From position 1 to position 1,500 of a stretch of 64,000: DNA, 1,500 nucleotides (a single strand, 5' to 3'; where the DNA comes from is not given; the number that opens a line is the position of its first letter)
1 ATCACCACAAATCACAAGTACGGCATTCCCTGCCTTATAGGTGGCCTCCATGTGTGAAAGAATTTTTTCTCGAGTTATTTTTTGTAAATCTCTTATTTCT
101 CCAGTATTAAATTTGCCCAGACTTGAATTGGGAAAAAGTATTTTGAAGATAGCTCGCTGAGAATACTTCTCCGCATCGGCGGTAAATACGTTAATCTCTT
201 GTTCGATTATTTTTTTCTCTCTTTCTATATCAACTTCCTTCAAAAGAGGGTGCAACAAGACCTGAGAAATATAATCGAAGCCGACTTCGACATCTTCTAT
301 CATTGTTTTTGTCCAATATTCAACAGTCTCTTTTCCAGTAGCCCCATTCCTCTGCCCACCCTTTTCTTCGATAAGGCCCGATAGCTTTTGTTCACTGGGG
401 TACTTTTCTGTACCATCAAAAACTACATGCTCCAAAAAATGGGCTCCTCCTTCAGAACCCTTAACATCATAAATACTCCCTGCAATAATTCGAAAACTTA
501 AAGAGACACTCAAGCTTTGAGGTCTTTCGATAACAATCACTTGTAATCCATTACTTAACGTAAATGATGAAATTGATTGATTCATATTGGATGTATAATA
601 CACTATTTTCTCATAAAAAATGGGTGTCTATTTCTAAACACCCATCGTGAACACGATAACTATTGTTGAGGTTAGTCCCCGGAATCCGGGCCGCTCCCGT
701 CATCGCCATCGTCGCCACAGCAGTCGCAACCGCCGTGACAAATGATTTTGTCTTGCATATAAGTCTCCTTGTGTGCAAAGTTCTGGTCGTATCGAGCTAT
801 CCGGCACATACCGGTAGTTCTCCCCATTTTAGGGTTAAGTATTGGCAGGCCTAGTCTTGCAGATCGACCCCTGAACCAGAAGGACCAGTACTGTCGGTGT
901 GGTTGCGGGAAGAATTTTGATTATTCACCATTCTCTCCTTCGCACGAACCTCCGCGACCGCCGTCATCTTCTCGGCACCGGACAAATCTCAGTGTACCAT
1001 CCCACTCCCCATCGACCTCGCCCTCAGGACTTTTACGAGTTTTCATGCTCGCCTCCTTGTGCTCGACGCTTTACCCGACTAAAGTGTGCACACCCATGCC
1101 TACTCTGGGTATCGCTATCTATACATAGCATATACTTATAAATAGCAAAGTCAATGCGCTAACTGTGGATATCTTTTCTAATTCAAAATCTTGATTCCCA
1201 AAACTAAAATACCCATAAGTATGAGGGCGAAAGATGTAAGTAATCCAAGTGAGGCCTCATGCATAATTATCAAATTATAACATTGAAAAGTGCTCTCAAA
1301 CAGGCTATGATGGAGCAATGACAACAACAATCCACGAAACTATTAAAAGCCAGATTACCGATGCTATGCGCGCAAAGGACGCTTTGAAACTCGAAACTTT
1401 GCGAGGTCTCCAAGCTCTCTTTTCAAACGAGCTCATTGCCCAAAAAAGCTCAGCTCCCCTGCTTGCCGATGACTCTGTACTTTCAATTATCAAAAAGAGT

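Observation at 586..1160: Self-contained mini-operon of two tiny acidic Cys/Asp/Gly-rich peptides directly upstream of an M16 (HxxEH) peptidase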

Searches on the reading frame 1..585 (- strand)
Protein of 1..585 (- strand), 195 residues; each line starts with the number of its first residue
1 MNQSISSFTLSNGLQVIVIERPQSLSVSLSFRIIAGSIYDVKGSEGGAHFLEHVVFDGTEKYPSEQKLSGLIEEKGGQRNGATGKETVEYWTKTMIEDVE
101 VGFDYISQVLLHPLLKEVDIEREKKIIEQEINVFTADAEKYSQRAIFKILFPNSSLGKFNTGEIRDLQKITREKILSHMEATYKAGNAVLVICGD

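Call 21: search_protein_families(library=pfam, proteins=[window:1-585:-], max_evalue=0.1)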
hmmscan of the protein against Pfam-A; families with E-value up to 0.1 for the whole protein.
window:1-585:- (195 aa): 2 families
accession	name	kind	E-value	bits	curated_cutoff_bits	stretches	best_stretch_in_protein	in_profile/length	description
PF00675.25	Peptidase_M16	-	7.3e-25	88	22.3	1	16-157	2-142/149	Insulinase (Peptidase family M16)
PF05193.26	Peptidase_M16_C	-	0.068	13.5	23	0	169-195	1-27/181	Peptidase M16 inactive domain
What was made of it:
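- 1..600 (-): M16 metallopeptidase gene. The ATG is at 585 and the HFLEH motif is present. The first 195 aa are in the window. It has its own -10-like TATTAT (600-595), 9 nt before the ATG. Pfam PF00675, E = 7e-25 (call 21).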

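Call 24: find_related_loci(query=window:1-585:-, collection=metagenome_contigs, flank=3000)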
Query window:1-585:- (195 aa) in metagenome_contigs; peptide patterns used: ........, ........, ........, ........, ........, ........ (x = any residue, [..] = any of these).
374 stretches matched a pattern; 10 encode a relative of the query (tblastn E <= 1e-3); 10 distinct loci.
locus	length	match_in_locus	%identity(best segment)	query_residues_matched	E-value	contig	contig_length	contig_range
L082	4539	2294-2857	55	8-195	3e-68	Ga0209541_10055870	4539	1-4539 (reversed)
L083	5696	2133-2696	55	8-195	3e-68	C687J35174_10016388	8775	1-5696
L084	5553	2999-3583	51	1-195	7e-65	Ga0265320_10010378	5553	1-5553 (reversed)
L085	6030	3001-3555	34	10-195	4e-25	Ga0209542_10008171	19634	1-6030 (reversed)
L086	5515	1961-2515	34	10-195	4e-25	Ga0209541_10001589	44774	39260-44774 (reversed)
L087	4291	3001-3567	32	5-194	1e-24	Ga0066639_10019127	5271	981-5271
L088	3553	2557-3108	30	10-194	4e-16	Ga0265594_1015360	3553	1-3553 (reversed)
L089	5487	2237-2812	25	1-195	5e-14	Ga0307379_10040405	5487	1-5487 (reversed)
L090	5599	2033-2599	24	8-195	5e-14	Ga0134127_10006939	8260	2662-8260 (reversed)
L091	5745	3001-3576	25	1-195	4e-14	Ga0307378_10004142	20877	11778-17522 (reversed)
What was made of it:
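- Tried and rejected: Synteny search through M16 in JGI metagenomes (call 24).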

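Call 27: find_homologous_proteins(query=window:1-585:-, max_evalue=1e-20)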
Query window:1-585:- (195 aa): 1 proteins with E <= 1e-20 among 58 candidates.
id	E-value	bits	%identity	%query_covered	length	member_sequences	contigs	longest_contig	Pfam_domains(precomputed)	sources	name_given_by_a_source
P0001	6.1e-32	129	50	72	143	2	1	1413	PF00675.26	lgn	-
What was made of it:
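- Tried and rejected: M16 N-terminus: one hit at 50% identity (call 27).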

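Call 82: find_encoding_contigs(protein=P0001, flank=5000)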
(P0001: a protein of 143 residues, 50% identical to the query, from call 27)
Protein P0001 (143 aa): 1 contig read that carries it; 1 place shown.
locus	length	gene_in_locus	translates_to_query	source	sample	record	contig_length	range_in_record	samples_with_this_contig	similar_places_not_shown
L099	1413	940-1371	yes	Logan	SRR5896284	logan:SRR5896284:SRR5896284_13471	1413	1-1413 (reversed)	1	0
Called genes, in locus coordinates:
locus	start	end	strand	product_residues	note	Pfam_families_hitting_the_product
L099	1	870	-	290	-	?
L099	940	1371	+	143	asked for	PF00675:Peptidase_M16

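Call 86: search_protein_families(library=ncbifam, proteins=[window:1-585:-], max_evalue=0.01)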
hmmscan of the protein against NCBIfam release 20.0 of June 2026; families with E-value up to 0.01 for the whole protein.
window:1-585:- (195 aa): 4 families
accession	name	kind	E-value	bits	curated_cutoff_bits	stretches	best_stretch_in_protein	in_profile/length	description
TIGR02110.1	PQQ_syn_pqqF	equivalog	5.5e-26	91.5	320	1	8-192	3-190/697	pyrroloquinoline quinone biosynthesis protein PqqF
NF011681.0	PRK15101.1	equivalog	1.9e-17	62.6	765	1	7-183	46-222/961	pitrilysin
NF047421.1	YfmH_fam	equivalog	1.8e-15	57.1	250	1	3-195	8-204/425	EF-P 5-aminopentanol modification-associated protein YfmH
NF047422.1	YfmF_fam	equivalog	3.6e-08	32.7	285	1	100-195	99-199/412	EF-P 5-aminopentanol modification-associated protein YfmF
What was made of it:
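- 1..600 (-): NCBIfam scores are far below the PqqF, pitrilysin and YfmH cutoffs (call 86).
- On RiPP biosynthetic locus: PqqF model scores 91 bits against a 320-bit cutoff (call 86).
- Closest known: RiPP precursor plus M16 leader-peptidase systems. Different: It scores far below the PqqF cutoff (call 86).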

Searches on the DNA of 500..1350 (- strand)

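Call 4: search_rna_families(source=window, start=500, end=1350, threshold=evalue, max_evalue=10, show_alignments=4)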
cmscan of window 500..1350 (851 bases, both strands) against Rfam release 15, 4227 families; matches with E-value up to 10: 4.
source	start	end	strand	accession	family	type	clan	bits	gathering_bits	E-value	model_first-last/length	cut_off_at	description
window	561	618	+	RF01159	snoU18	Gene; snRNA; snoRNA; CD-box;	CL00047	17.9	47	4.8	1-71/71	no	Small nucleolar RNA U18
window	1021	1136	+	RF01956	NEAT1_2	Gene; lncRNA;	-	15.1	60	1.5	1-116/116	no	Nuclear enriched abundant transcript 1 conserved region 2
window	500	619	-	RF01295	SCARNA7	Gene; snRNA; snoRNA; scaRNA;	-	11.4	65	1.9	1-126/330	3'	Small Cajal body-specific RNA 7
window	1097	1110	-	RF02914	DUF805b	Cis-reg;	CL00115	11.2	35.6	5.6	1-35/35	no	DUF805b RNA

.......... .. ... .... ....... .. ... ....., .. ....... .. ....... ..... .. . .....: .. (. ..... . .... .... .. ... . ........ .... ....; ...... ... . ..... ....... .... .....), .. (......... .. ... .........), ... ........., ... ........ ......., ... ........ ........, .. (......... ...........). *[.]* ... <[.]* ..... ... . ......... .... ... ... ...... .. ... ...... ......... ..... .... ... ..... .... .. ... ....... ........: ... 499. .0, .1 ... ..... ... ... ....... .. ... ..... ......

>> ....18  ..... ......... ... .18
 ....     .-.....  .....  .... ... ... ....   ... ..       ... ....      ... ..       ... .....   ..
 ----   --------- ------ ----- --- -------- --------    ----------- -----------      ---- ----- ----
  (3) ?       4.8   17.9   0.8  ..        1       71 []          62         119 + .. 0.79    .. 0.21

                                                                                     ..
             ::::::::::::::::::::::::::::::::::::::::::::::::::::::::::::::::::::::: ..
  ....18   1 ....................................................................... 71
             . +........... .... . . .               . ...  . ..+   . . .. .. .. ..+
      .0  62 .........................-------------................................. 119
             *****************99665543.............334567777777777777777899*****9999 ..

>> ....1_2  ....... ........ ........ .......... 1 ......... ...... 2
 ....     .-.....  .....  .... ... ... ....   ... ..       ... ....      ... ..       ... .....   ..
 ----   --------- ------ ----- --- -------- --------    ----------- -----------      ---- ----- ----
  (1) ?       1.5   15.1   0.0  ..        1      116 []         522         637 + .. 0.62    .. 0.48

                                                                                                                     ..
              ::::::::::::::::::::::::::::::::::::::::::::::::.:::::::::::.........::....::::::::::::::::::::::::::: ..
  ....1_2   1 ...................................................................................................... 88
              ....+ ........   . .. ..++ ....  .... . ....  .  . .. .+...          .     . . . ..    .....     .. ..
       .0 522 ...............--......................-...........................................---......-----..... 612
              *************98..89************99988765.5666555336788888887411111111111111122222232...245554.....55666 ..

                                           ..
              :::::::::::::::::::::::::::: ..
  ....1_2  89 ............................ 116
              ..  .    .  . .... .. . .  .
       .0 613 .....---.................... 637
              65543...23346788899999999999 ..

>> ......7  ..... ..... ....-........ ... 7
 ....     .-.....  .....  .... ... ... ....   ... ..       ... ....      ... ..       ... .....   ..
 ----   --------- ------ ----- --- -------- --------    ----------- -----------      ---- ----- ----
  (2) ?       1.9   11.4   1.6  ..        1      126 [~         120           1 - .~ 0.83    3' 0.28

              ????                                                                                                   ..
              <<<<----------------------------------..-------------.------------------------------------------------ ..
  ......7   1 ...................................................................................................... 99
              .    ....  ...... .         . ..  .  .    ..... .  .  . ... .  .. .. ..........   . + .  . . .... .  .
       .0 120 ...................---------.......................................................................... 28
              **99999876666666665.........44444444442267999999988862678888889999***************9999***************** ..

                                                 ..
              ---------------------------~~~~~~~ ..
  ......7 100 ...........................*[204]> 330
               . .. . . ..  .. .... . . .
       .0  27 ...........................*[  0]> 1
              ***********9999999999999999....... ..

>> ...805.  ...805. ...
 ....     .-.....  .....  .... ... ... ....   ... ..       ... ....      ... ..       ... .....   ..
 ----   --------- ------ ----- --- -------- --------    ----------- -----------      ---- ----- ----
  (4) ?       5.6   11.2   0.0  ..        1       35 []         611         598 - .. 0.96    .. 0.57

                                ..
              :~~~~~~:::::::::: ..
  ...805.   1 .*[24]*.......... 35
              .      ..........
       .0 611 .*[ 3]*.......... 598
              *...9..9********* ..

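Call 28: search_dna_similar(query=window:600-1160:-, collection=phages, mode=distant, max_evalue=1)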
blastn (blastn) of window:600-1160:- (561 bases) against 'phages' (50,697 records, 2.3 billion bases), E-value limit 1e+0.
No match.

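Call 29: search_dna_similar(query=window:600-1160:-, collection=plasmids, mode=distant, max_evalue=1)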
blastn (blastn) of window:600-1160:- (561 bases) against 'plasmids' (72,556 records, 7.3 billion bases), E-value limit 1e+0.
No match.
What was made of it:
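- Tried and rejected: Phage and plasmid blastn: nothing (calls 28, 29).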

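Call 48: search_rna_families(source=window, start=640, end=1125, threshold=evalue, max_evalue=10, show_alignments=0)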
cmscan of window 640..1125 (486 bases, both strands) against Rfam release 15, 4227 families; matches with E-value up to 10: 4.
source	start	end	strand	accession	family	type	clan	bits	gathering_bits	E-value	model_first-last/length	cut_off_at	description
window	1021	1080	+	RF01956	NEAT1_2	Gene; lncRNA;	-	14.8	60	1.1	1-116/116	no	Nuclear enriched abundant transcript 1 conserved region 2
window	695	763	-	RF04137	MIR834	Gene; miRNA;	-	13.2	200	3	1-181/181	no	MIR834 microRNA precursor family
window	654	760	-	RF02242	Xoo5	Gene; sRNA;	-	12.3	50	8.5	1-124/124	no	Xanthomonadaceae sRNA Xoo5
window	1097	1110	-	RF02914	DUF805b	Cis-reg;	CL00115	11.2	35.6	3.2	1-35/35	no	DUF805b RNA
